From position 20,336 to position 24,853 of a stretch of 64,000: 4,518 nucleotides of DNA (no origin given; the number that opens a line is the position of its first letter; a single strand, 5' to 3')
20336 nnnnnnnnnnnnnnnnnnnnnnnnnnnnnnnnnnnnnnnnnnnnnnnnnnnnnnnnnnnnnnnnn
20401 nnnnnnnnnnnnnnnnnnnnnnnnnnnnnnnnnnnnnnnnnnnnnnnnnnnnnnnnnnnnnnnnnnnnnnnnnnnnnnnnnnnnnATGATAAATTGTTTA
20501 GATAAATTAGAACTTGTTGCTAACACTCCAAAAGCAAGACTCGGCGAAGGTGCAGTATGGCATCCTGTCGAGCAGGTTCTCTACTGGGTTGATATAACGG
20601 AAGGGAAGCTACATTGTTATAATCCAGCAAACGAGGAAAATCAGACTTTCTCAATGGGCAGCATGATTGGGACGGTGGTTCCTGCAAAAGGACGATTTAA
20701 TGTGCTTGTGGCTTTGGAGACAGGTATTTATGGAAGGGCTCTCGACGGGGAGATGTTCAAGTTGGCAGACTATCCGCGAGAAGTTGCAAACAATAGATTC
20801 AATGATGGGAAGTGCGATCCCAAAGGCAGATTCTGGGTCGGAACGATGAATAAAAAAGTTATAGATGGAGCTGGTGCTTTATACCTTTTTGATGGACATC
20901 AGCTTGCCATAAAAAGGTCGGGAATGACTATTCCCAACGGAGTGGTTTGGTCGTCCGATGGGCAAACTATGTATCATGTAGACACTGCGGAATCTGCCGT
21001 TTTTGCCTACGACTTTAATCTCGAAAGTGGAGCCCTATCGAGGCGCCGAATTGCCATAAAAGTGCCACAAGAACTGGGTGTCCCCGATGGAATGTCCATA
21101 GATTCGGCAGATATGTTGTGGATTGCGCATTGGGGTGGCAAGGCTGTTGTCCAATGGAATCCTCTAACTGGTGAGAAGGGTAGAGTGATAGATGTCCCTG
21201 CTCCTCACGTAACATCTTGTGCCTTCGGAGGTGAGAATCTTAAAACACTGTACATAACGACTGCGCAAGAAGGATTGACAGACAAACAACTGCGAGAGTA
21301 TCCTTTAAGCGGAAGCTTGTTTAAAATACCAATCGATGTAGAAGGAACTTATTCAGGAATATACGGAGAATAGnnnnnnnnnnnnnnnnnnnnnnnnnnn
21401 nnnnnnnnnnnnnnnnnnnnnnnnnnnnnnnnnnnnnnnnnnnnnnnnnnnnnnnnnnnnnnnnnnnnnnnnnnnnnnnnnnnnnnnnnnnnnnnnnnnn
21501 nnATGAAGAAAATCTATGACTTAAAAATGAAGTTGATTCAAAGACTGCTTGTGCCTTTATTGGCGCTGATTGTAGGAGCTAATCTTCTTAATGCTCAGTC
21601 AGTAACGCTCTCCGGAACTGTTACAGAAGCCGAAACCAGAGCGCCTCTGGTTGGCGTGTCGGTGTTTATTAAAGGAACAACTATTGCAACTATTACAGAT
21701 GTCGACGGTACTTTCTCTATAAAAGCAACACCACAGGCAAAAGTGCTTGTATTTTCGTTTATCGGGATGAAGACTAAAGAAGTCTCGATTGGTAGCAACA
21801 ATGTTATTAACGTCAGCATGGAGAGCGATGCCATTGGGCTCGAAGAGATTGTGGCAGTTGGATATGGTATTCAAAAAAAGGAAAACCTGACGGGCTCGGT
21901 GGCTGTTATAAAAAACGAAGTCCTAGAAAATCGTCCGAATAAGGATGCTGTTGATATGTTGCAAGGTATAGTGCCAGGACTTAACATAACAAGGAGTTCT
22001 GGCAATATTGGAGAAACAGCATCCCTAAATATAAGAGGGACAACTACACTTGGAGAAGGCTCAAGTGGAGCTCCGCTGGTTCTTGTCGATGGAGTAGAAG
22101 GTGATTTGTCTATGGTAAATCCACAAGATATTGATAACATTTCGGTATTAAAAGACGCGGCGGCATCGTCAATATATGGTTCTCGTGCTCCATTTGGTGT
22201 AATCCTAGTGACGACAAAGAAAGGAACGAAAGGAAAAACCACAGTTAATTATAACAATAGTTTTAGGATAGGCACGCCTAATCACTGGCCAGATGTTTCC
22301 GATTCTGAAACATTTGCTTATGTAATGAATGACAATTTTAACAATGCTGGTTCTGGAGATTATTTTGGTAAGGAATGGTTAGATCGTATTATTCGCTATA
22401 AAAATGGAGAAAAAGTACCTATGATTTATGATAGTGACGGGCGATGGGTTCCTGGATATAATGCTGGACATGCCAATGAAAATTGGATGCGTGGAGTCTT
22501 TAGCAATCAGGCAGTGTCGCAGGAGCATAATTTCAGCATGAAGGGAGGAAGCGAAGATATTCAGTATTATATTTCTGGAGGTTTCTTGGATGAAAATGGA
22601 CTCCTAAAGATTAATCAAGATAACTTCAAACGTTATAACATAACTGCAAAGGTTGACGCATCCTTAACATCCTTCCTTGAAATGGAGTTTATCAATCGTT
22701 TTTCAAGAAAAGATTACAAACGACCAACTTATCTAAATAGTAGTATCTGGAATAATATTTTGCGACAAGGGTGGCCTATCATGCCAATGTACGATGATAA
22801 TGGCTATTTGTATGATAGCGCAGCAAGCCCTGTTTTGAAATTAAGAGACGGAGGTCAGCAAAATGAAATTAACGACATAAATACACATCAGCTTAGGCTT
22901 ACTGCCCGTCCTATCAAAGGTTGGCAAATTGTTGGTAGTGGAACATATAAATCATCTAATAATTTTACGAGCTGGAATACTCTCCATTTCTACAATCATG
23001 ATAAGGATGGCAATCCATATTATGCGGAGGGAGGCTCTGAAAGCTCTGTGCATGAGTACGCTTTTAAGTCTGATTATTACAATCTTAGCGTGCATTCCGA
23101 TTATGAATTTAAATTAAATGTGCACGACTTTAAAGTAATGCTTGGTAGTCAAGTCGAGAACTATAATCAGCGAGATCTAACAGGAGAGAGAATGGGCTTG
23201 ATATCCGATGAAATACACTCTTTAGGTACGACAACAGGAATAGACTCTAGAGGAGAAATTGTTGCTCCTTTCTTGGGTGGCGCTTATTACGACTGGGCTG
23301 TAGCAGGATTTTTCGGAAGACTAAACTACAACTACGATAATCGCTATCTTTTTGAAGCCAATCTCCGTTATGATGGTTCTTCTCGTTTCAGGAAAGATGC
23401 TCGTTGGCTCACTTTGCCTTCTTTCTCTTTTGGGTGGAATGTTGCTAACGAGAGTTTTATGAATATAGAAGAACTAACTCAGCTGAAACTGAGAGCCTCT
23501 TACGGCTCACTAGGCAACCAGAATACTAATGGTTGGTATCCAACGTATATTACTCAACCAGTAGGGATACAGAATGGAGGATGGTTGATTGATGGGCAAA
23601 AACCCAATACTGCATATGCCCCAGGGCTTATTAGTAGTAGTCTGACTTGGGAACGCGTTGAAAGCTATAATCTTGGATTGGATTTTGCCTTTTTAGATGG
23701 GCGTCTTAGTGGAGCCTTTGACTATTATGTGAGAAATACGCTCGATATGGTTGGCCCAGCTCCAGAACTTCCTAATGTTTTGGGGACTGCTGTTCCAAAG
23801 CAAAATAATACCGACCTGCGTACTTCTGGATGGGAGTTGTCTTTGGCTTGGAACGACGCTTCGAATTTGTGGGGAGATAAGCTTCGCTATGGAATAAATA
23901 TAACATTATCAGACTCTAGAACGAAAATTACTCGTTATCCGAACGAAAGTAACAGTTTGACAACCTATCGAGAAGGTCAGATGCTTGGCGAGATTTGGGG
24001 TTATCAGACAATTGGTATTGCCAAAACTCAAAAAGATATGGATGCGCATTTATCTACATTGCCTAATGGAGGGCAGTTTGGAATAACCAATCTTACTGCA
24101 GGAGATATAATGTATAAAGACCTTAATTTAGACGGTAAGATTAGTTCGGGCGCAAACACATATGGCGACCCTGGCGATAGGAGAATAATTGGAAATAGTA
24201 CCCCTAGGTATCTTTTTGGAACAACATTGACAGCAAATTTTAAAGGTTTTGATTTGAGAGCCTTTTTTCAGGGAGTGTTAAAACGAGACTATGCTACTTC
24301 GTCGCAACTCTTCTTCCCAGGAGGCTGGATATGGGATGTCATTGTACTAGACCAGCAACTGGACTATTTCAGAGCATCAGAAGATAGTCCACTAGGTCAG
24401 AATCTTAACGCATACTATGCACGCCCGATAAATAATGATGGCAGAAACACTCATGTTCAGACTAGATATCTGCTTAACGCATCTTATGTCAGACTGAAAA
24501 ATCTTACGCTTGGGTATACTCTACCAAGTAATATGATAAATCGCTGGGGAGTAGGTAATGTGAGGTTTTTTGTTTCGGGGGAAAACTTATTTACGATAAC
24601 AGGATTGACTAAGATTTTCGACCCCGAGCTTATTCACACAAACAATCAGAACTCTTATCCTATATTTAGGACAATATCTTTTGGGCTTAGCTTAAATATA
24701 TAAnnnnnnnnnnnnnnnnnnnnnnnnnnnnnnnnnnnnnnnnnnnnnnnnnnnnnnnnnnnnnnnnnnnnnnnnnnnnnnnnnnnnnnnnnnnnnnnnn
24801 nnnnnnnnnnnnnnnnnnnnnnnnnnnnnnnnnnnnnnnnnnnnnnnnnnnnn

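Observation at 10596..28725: PUL-like locus coupling two GH2 enzymes and SusC/D to a kinase-less oxidative (non-phosphorylative) sugar pathway and a RhaT-type symporter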

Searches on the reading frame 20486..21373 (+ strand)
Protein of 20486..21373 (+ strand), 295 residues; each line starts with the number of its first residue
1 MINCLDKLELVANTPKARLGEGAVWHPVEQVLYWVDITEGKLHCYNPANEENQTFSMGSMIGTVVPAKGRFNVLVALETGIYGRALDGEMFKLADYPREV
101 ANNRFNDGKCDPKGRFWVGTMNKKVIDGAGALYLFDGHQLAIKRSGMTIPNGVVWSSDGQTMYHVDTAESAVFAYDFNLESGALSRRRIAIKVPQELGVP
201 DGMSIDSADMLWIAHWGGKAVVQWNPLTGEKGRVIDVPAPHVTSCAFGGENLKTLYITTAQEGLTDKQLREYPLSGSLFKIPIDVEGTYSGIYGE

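Call 3: search_protein_families(library=pfam, proteins=[window:20486-21373:+])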
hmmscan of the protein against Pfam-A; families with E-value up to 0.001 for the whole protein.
window:20486-21373:+ (295 aa): 2 families
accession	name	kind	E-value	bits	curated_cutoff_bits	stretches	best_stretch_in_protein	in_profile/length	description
PF08450.18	SGL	-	5.5e-78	262.4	26.3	1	19-261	1-246/246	SMP-30/Gluconolactonase/LRE-like region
PF01731.26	Arylesterase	-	0.00031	21.3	21.3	0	115-176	21-82/86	Arylesterase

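Call 4: search_protein_families(library=ncbifam, proteins=[window:20486-21373:+])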
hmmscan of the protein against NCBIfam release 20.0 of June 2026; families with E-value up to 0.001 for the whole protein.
window:20486-21373:+ (295 aa): 0 families

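Call 8: search_solved_structures(query=window:20486-21373:+, max_evalue=0.00001)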
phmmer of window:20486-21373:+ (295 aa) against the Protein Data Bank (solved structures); distinct sequences matched with E-value up to 0.00001: 22.
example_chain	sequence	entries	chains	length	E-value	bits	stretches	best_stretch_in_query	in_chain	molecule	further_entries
7plb_A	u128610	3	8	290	1.3e-56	195.4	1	16-287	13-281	Smp-30/Cgr1 family protein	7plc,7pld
4gnb_A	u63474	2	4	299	1.2e-45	159.5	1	15-286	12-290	Regucalcin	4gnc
3g4e_A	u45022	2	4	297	1.3e-45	159.3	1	16-286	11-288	Regucalcin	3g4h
4gn7_A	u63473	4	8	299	2.9e-44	154.9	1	16-286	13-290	Regucalcin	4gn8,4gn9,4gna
5d9b_A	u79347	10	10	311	4.4e-37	131.3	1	8-282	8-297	Luciferin regenerating enzyme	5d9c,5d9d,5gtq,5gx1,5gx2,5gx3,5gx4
2ghs_A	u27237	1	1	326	6.1e-31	111.1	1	14-293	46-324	AGR_C_1268p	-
7zcj_A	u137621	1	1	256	5.5e-10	42.3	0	139-223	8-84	Pizza6-TNH-TSH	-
6f0q_A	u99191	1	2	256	1e-09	41.4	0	197-223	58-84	Pizza6-AYW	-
6i3b_A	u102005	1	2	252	1.2e-09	41.2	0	197-223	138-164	cPizza6-AYW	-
6i38_A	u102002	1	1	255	1.2e-09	41.2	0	197-223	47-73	nv2Pizza6-AYW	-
6i37_A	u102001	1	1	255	1.5e-09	40.9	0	197-223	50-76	nv1Pizza6-AYW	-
7zph_A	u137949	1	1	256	3e-09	39.9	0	139-223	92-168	Pizza6-TNK-RSH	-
3wwa_A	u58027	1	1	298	7.2e-09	38.6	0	139-223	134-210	Pizza7H protein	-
7zpz_A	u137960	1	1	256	1.4e-08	37.7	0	139-223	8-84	Pizza6-TSR-TSH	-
6i3a_A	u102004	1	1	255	1.6e-08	37.5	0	197-223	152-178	v22Pizza6-AYW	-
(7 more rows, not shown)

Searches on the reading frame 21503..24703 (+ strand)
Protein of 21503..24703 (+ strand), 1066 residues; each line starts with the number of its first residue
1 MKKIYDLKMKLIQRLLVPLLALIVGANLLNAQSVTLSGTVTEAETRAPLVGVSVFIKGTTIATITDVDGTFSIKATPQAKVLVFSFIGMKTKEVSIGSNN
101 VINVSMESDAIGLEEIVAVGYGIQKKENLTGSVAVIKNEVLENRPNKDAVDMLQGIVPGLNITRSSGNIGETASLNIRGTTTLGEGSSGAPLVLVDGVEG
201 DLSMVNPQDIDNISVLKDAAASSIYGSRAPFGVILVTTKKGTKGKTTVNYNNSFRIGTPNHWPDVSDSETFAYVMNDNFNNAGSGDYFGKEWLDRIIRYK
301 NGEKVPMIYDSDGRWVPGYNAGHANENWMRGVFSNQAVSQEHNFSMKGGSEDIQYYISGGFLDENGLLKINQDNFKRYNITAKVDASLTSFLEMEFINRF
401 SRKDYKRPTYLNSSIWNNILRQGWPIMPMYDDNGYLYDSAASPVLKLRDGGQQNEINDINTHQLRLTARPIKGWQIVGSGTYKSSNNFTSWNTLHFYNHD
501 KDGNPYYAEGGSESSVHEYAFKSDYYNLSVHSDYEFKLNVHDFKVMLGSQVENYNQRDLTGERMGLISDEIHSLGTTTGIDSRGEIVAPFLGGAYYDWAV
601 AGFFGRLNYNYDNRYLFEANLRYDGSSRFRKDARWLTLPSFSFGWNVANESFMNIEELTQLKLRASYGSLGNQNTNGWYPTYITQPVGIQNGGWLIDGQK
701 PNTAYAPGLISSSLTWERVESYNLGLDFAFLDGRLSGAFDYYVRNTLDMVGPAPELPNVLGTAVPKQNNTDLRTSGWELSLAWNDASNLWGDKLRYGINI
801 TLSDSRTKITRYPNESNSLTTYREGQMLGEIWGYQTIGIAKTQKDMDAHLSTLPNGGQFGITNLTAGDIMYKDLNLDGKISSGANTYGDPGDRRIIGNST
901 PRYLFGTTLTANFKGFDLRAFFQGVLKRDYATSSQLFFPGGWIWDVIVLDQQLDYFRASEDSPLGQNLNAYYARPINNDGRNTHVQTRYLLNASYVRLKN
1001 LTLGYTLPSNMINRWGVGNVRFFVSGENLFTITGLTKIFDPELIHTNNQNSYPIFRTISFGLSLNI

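Call 11: search_protein_families(library=pfam, proteins=[window:21503-24703:+])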
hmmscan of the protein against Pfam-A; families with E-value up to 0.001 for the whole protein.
window:21503-24703:+ (1066 aa): 4 families
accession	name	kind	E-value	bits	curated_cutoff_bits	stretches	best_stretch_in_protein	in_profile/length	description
PF07715.20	Plug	-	4.9e-20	72.5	23.9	1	126-233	2-107/107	TonB-dependent Receptor Plug Domain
PF13715.12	CarbopepD_reg_2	-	3.4e-19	69.1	32.2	1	36-117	1-87/88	CarboxypepD_reg-like domain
PF00593.30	TonB_dep_Rec_b-barrel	-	3.7e-12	47.3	27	1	412-1029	20-436/436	TonB dependent receptor-like, beta-barrel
PF13620.12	CarboxypepD_reg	-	2.3e-08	34.7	32.3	1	35-106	1-81/82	Carboxypeptidase regulatory-like domain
